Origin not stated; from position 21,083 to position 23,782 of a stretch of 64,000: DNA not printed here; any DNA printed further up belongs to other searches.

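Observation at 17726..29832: Twelve-kb co-directional polyphosphate island in an archaeal context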

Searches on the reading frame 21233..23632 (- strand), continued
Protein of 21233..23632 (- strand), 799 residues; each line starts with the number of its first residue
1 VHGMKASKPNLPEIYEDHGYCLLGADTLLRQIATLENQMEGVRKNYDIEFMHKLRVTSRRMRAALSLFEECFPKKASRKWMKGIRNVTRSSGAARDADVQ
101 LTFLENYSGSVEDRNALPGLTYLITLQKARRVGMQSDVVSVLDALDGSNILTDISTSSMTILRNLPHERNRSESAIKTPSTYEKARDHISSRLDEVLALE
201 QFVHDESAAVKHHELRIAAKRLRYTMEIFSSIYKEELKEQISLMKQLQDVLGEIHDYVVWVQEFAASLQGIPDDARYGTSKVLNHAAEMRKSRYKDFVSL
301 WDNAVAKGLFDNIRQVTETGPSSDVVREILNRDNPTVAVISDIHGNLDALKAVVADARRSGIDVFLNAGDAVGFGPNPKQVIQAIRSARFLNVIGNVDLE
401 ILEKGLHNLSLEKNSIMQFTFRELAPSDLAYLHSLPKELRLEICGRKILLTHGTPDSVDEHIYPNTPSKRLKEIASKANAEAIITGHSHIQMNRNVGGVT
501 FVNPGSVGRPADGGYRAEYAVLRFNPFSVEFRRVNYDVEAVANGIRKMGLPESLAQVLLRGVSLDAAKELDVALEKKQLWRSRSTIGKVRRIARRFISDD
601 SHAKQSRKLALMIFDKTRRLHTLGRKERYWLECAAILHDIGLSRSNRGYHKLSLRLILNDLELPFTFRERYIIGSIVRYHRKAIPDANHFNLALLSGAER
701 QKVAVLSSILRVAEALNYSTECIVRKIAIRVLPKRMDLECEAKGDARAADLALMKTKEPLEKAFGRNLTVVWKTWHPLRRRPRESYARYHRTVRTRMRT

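Call 38: predict_structure(alignment_id=A1)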
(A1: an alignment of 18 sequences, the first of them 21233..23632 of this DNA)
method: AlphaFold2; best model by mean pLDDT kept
length: 799 residues; sequences in the alignment: 18
mean_pLDDT: 84.7   pTM: 0.69
mean pLDDT of the five models: 84.7, 83.5, 81.8, 81.4, 80.3
residues with pLDDT >= 90: 352; 70-90: 360; 50-70: 44; < 50: 43
segments of 3 or more residues with pLDDT < 50: 1-15, 167-170, 777-799
pLDDT, mean of each block of 10 residues (from residue 1): 31 54 92 92 80 93 93 90 93 90 91 89 90 89 92 93 61 69 86 91 94 96 95 87 95 94 85 87 93 96 92 81 74 87 90 91 89 86 83 88 67 71 82 87 89 68 84 87 86 91 85 86 92 92 87 89 89 91 90 87 88 92 93 94 88 92 92 91 70 83 92 79 84 89 82 85 88 59 45 44
secondary structure, 60 per line:
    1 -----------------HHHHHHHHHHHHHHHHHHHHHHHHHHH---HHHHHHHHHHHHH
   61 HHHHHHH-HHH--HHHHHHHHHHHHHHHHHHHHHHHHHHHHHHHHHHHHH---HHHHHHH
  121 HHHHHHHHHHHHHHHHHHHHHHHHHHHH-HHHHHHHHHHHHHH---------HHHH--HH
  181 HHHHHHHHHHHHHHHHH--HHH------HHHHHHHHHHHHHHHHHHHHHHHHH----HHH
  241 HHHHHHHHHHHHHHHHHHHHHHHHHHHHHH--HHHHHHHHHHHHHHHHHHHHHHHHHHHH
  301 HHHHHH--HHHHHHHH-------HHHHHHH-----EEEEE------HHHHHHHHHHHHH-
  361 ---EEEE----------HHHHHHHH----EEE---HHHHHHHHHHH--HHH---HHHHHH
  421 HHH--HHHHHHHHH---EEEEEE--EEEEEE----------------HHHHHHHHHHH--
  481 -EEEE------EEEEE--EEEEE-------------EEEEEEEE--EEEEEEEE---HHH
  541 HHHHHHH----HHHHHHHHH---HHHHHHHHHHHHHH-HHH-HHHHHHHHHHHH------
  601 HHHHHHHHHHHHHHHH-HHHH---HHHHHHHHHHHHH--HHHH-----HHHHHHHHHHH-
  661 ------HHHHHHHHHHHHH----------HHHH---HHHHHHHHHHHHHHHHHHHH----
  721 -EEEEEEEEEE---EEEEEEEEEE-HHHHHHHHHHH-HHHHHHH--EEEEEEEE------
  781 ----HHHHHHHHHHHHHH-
elements in order (helices of 4 or more, strands of 3 or more residues): H18-44 H48-67 H74-110 H114-148 H150-163 H173-176 H179-197 H209-233 H238-270 H273-306 H309-316 H324-330 E336-340 H347-359 E364-367 H378-385 E390-392 H396-406 H415-423 H426-434 E438-443 E446-451 H468-478 E482-485 E492-496 E499-503 E517-524 E527-534 H538-547 H552-560 H564-577 H583-594 H601-616 H618-621 H625-637 H640-643 H649-659 H667-679 H690-693 H697-716 E722-731 E735-744 H746-756 H758-764 E767-774 H785-798

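Call 42: fold_search(model_id=the predicted structure, library=pdb)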
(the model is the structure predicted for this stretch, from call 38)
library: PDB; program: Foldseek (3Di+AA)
matches with E <= 10: 478; with E <= 0.001: 76
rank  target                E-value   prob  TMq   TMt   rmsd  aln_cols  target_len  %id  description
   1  3qfm_B                3.7e-11  1.00  0.27  0.80   2.6       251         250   27  Crystal structure of Streptococcal asymmetric Ap4A hydrolase and phosphodiesterase Spr1479/SapH (released 2011-08-24)
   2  3rqz_C                7.0e-11  1.00  0.25  0.77   3.6       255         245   30  Crystal structure of metallophosphoesterase from Sphaerobacter thermophilus (released 2011-05-18)
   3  3qfn_A                1.2e-10  1.00  0.27  0.81   2.7       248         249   27  Crystal structure of Streptococcal asymmetric Ap4A hydrolase and phosphodiesterase Spr1479/SapH in complex with inorga (released 2011-08-24)
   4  3rqz_A                1.4e-10  1.00  0.26  0.80   2.9       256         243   31  Crystal structure of metallophosphoesterase from Sphaerobacter thermophilus (released 2011-05-18)
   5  3qfm_A                1.6e-10  1.00  0.26  0.77   2.8       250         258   27  Crystal structure of Streptococcal asymmetric Ap4A hydrolase and phosphodiesterase Spr1479/SapH (released 2011-08-24)
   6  3rqz_B                2.6e-10  1.00  0.25  0.78   2.8       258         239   31  Crystal structure of metallophosphoesterase from Sphaerobacter thermophilus (released 2011-05-18)
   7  2gju_A                5.9e-10  1.00  0.27  0.80   3.1       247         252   25  Crystal structure of hypothetical protein PH1004 from Pyrococcus horikoshii OT3 (released 2006-10-10)
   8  1nnw_A                7.2e-10  1.00  0.27  0.81   3.0       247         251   26  hypothetical protein from Pyrococcus furiosus Pfu-1218608 (released 2003-02-11)
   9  6qva                  2.5e-08  1.00  0.31  0.74   5.2       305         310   26  Crystal structure of a CHAD domain from Chlorobium tepidum in complex with inorganic polyphosphate (released 2019-05-29)
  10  6pc0_B                5.2e-08  1.00  0.22  0.34  17.6       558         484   16  Crystal structure of Helicobacter pylori PPX/GppA (released 2019-11-20)
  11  6pc3_A                5.6e-08  1.00  0.22  0.35  16.9       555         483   15  Crystal structure of Helicobacter pylori PPX/GppA in complex with GSP (released 2019-11-20)
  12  6qv7                  6.4e-08  1.00  0.31  0.73   5.2       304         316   25  Crystal structure of a CHAD domain from Chlorobium tepidum (released 2019-05-29)
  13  6pc1_A                6.4e-08  1.00  0.22  0.35  16.9       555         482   15  Crystal structure of Helicobacter pylori PPX/GppA (E143A) in complex with ppGpp (released 2019-11-20)
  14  6pc1_B                8.7e-08  1.00  0.22  0.35  17.1       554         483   15  Crystal structure of Helicobacter pylori PPX/GppA (E143A) in complex with ppGpp (released 2019-11-20)
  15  6pc0_A                1.5e-07  1.00  0.22  0.35  16.8       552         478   15  Crystal structure of Helicobacter pylori PPX/GppA (released 2019-11-20)
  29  1u6z_B                1.8e-05  1.00  0.22  0.34  19.3       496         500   13  Structure of an E. coli Exopolyphosphatase: Insight into the processive hydrolysis of polyphosphate and its regulation (released 2005-12-06)
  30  1u6z_A                1.9e-05  1.00  0.22  0.33  10.9       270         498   18  Structure of an E. coli Exopolyphosphatase: Insight into the processive hydrolysis of polyphosphate and its regulation (released 2005-12-06)
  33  3rf0_B                3.4e-05  1.00  0.21  0.75   3.6       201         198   18  Crystal Structure of Exopolyphosphatase from Yersinia pestis (released 2011-04-27)
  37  3rf0_A                4.3e-05  1.00  0.21  0.75   3.8       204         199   17  Crystal Structure of Exopolyphosphatase from Yersinia pestis (released 2011-04-27)
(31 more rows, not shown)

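Call 45: find_encoding_contigs(protein=P0081, flank=8000, max_places=2)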
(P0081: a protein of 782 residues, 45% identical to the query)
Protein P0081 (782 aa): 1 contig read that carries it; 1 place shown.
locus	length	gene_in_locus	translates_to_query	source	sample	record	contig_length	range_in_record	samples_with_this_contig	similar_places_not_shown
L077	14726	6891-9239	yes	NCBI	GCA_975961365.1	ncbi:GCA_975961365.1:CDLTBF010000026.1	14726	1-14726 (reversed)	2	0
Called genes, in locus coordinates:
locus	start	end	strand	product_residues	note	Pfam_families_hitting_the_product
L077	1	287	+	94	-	PF01384:PHO4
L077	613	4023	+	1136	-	PF14686:fn3_3 (faint), PF13620:CarboxypepD_reg (faint)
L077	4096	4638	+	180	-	PF01928:CYTH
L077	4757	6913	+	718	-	PF13089:PP_kinase_N, PF02503:PP_kinase, PF17941:PP_kinase_C_1, PF13091:PLDc_2 (weak), PF13090:PP_kinase_C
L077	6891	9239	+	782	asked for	PF05235:CHAD, PF00149:Metallophos, PF12850:Metallophos_2, PF01966:HD (faint), PF21447:Ppx-GppA_III, PF24391:HD-CE (weak)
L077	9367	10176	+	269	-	PF03976:PPK2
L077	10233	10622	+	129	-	-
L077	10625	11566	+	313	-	PF02517:Rce1-like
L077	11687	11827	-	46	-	PF23477:zf_Tbcl_2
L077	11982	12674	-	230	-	PF21473:OB_Ssb-like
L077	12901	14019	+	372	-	PF03193:RsgA_GTPase (faint), PF13167:GTP-bdg_N, PF16360:GTP-bdg_M, PF01926:MMR_HSR1, PF02421:FeoB_N (faint), PF00009:GTP_EFTU (weak)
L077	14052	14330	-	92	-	-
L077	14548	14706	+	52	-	PF16762:RHH_6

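Call 73: search_protein_representatives(protein=window:21233-23632:-)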
Query: 799 residues. Proteins with E-value up to 0.001 (for the whole library): 29494; up to 1e-10: 10302; up to 1e-30: 654. The best 150 are listed.
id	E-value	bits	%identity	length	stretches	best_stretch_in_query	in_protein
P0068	1.8e-261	886.2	53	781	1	8-780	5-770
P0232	5.7e-189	646.5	43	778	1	16-773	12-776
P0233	3.7e-183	627.3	43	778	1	14-778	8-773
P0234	3.6e-182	624.0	45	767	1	36-774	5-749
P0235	2.9e-180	617.7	43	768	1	16-773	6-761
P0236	1.6e-172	592.1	41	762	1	12-773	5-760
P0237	4.0e-168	577.6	40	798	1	9-773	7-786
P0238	5.5e-162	557.3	39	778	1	17-773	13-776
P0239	5.2e-161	554.1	39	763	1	19-773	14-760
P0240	1.7e-156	539.1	40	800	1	17-774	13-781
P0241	1.2e-153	529.7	38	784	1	15-765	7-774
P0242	2.0e-152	525.7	40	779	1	23-757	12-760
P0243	1.9e-148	512.5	39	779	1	15-773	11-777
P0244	2.8e-148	511.9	39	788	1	17-783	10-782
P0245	2.4e-146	505.6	36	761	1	16-771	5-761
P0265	1.9e-109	383.6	38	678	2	116-569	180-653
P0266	1.9e-108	380.3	40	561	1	18-566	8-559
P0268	8.1e-105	368.3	40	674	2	117-566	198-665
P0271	2.3e-104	366.8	42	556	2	16-317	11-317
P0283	1.0e-92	328.3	36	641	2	85-564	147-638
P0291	3.7e-82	293.4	40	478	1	337-774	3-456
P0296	1.0e-80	288.6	40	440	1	337-769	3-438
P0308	3.8e-78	280.1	37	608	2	436-768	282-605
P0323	2.8e-73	264.0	37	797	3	331-565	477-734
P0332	2.4e-71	257.6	37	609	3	585-772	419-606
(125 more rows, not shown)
